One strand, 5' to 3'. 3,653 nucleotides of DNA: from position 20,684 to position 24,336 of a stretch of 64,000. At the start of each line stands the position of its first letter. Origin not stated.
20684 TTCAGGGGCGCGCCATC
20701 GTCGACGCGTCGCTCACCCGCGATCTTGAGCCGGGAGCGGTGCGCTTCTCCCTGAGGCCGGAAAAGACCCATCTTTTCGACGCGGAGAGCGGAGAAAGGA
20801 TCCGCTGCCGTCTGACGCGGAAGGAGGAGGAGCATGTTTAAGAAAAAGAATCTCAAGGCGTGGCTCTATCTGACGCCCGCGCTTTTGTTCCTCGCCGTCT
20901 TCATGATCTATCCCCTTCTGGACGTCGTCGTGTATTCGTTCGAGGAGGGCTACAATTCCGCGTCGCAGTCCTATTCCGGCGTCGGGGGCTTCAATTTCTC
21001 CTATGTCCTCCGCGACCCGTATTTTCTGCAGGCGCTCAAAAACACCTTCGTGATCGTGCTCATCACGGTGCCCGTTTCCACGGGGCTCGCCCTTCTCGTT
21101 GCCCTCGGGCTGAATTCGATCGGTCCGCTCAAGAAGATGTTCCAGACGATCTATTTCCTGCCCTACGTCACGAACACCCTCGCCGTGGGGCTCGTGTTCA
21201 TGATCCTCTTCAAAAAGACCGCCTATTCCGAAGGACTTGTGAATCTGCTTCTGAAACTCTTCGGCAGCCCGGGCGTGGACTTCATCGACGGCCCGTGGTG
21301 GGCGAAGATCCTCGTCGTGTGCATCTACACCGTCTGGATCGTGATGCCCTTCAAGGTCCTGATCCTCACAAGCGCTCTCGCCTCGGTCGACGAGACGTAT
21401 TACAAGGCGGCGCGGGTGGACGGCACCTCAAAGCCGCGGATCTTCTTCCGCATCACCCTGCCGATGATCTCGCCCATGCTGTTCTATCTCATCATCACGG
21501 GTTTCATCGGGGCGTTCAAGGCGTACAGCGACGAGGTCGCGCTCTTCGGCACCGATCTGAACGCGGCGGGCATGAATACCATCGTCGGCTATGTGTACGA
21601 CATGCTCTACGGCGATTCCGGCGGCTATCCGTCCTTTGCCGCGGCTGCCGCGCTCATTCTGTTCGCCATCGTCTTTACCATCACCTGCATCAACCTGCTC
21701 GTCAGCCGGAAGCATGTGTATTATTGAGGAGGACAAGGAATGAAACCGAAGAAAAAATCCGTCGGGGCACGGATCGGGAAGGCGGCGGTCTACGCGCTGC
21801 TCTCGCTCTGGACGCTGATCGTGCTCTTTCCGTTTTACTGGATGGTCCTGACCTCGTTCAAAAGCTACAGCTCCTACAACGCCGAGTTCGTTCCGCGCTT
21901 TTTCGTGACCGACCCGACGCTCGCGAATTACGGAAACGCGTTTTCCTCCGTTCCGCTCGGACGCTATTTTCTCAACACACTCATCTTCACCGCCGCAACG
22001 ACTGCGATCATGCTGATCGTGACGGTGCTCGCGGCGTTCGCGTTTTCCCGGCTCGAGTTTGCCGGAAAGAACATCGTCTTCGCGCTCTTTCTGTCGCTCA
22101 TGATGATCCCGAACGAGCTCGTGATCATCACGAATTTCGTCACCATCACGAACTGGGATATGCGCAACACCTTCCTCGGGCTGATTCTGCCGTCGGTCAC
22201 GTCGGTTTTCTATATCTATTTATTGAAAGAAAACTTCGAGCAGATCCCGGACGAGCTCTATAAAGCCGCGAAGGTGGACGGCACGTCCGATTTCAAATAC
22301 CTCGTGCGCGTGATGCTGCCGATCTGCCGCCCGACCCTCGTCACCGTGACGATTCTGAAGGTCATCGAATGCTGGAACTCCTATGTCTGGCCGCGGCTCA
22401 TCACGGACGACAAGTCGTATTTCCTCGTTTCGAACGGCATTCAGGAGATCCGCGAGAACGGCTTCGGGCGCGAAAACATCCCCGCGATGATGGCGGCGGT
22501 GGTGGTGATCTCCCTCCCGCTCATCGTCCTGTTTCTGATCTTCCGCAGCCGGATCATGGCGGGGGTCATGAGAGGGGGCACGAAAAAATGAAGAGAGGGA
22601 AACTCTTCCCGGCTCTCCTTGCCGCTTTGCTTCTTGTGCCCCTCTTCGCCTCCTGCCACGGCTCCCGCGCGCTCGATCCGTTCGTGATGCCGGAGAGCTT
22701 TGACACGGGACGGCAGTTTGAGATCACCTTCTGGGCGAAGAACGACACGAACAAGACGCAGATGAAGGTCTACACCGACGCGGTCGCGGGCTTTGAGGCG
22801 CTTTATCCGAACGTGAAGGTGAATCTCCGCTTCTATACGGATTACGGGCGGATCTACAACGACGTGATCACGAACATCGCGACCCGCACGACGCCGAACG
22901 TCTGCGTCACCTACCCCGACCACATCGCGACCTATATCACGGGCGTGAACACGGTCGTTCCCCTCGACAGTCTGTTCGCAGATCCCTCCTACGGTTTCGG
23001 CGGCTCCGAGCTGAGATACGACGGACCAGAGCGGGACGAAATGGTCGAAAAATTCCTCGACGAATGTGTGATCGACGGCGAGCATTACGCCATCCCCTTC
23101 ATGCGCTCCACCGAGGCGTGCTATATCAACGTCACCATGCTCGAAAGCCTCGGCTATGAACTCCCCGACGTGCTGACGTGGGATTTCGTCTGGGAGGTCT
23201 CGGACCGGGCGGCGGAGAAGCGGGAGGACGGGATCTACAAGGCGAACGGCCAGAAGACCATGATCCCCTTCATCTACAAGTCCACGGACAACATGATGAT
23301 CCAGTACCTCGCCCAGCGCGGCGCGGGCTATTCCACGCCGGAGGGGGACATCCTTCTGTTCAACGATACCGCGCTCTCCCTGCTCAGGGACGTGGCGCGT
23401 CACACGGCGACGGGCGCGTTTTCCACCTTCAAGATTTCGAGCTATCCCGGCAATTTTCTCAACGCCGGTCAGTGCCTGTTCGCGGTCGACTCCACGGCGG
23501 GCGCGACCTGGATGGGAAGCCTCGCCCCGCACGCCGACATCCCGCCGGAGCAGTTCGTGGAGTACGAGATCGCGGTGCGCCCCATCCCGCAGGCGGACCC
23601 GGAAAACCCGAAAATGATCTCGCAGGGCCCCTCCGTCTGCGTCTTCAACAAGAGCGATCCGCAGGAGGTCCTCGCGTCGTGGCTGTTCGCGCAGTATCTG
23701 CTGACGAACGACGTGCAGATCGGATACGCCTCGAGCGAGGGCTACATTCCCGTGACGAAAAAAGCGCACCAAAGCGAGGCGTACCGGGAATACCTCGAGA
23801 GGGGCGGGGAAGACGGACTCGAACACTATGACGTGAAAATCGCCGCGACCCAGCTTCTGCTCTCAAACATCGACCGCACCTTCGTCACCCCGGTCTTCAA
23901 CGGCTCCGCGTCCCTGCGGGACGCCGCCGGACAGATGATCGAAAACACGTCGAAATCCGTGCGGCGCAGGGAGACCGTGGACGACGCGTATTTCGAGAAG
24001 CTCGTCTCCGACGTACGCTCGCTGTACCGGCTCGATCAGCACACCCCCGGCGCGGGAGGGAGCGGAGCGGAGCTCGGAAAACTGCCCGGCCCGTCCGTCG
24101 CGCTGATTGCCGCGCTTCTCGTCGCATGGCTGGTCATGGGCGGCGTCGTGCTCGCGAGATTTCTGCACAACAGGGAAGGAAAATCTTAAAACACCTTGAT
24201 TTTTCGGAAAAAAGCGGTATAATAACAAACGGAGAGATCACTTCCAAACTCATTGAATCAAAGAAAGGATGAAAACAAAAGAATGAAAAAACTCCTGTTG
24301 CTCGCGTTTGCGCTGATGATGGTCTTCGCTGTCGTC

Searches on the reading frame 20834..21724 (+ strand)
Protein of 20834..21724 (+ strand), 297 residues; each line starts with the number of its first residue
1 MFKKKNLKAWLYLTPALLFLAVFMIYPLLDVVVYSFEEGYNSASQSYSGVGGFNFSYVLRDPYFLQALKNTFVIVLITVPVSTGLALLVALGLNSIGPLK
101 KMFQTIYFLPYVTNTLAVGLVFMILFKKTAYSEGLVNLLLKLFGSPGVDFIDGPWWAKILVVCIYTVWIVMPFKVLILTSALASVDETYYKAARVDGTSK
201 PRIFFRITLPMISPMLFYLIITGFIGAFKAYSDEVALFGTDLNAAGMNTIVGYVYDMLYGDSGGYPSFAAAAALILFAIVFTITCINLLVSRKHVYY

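Call 10: search_protein_families(library=pfam, proteins=[window:20834-21724:+], max_evalue=0.001)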
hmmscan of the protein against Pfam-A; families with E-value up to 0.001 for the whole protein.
window:20834-21724:+ (297 aa): 1 family
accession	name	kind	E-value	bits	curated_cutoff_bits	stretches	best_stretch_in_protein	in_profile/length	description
PF00528.27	BPD_transp_1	-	6.3e-18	65.6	26.4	1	84-283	3-173/184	Binding-protein-dependent transport system inner membrane component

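Call 25: search_protein_families(library=ncbifam, proteins=[window:20834-21724:+], max_evalue=0.00001)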
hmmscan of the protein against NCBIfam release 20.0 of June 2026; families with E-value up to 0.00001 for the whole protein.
window:20834-21724:+ (297 aa): 13 families
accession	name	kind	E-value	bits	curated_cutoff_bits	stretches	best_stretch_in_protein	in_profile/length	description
NF007852.0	PRK10561.1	equivalog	3.7e-20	72.9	335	1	6-295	11-292/295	sn-glycerol-3-phosphate ABC transporter permease UgpA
NF008232.0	PRK10999.1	equivalog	1.2e-18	67.1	392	1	51-293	266-517/520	maltose ABC transporter permease MalF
TIGR03262.1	PhnU2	equivalog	2e-15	56.4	593.25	1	12-228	6-202/546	putative 2-aminoethylphosphonate ABC transporter permease subunit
TIGR02140.1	permease_CysW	equivalog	8.5e-15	54.9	329.1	1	11-288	4-254/261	sulfate ABC transporter permease subunit CysW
NF040931.1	ABC_arch_GlcT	equivalog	2.2e-14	53.8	360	1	15-283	4-263/278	glucose ABC transporter permease GlcT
TIGR00969.1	3a0106s02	subfamily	4.1e-13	49.4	240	1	12-289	19-269/272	sulfate ABC transporter permease subunit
NF011624.0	PRK15050.1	equivalog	4e-10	39.3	247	1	3-217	18-219/297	2-aminoethylphosphonate ABC transporter permease subunit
TIGR01581.1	Mo_ABC_porter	hypoth_equivalog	4.1e-10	39.5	210.3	1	58-280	13-219/225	ABC transporter permease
TIGR02141.1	modB_ABC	equivalog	3.6e-09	36.6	182.6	1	69-285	5-200/208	molybdate ABC transporter permease subunit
NF008620.0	PRK11602.1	equivalog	1.7e-08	34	442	1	6-282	16-266/291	sulfate/thiosulfate ABC transporter permease CysW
NF007047.0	PRK09500.1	equivalog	3.1e-07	30.3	326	0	166-290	135-252/257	spermidine/putrescine ABC transporter permease PotC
NF008231.0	PRK10998.1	equivalog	1.1e-06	28.5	261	0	173-289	172-280/296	maltose ABC transporter permease MalG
NF006939.0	PRK09421.1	equivalog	3.9e-06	26.4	262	1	67-291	11-217/230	molybdate ABC transporter permease subunit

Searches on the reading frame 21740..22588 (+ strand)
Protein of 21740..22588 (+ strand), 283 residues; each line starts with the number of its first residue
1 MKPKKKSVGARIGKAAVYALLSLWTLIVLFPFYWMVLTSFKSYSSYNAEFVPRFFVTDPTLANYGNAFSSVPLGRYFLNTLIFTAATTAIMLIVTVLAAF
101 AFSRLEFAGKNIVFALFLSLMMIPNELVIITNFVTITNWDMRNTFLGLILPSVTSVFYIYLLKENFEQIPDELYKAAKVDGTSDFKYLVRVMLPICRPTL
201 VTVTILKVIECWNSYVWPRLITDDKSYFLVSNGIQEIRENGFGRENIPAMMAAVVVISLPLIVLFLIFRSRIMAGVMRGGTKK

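Call 10: search_protein_families(library=pfam, proteins=[window:21740-22588:+], max_evalue=0.001)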
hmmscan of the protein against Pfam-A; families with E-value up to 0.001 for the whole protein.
window:21740-22588:+ (283 aa): 1 family
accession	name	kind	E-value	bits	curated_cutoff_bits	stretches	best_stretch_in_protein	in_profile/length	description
PF00528.27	BPD_transp_1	-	3.3e-11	43.7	26.4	1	96-269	6-175/184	Binding-protein-dependent transport system inner membrane component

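Call 25: search_protein_families(library=ncbifam, proteins=[window:21740-22588:+], max_evalue=0.00001)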
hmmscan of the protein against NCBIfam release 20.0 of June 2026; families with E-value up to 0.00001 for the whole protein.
window:21740-22588:+ (283 aa): 7 families
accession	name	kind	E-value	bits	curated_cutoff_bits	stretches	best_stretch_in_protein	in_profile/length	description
NF008210.0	PRK10973.1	equivalog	1.6e-31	110.1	297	1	19-275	14-275/281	sn-glycerol-3-phosphate ABC transporter permease UgpE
NF040932.1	ABC_arch_GlcU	equivalog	3.7e-22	79.2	340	1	20-277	8-265/272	glucose ABC transporter permease GlcU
NF008231.0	PRK10998.1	equivalog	3.4e-20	72.8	261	1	16-282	15-295/296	maltose ABC transporter permease MalG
TIGR01581.1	Mo_ABC_porter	hypoth_equivalog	1.9e-09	37.3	210.3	1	81-209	27-169/225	ABC transporter permease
NF007047.0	PRK09500.1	equivalog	5.4e-08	32.8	326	1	59-264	42-247/257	spermidine/putrescine ABC transporter permease PotC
NF040839.1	tungstate_WtpB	equivalog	4.7e-07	29.7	340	1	78-208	47-190/251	tungstate ABC transporter permease WtpB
TIGR02141.1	modB_ABC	equivalog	3.1e-06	27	182.6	1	80-206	3-143/208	molybdate ABC transporter permease subunit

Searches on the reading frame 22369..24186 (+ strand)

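Call 10: search_protein_families(library=pfam, proteins=[window:22369-24186:+], max_evalue=0.001)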
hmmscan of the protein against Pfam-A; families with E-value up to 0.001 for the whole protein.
window:22369-24186:+ (606 aa): 2 families
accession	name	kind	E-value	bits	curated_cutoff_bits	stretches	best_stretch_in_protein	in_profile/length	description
PF13416.11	SBP_bac_8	-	1.1e-21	78.3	27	1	138-474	2-273/279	Bacterial extracellular solute-binding protein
PF01547.30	SBP_bac_1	-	3.4e-11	44.1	26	1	129-450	4-306/307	Bacterial extracellular solute-binding protein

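Call 25: search_protein_families(library=ncbifam, proteins=[window:22369-24186:+], max_evalue=0.00001)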
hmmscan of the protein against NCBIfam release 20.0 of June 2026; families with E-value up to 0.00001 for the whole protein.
window:22369-24186:+ (606 aa): 0 families

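Call 88: search_protein_families(library=pfam, proteins=[window:22600-24186:+], max_evalue=0.001)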
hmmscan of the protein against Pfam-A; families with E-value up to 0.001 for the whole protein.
window:22600-24186:+ (529 aa): 2 families
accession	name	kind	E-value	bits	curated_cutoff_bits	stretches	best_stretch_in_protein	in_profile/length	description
PF13416.11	SBP_bac_8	-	7.8e-22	78.8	27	1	61-397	2-273/279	Bacterial extracellular solute-binding protein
PF01547.30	SBP_bac_1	-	2.3e-11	44.7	26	1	52-373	4-306/307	Bacterial extracellular solute-binding protein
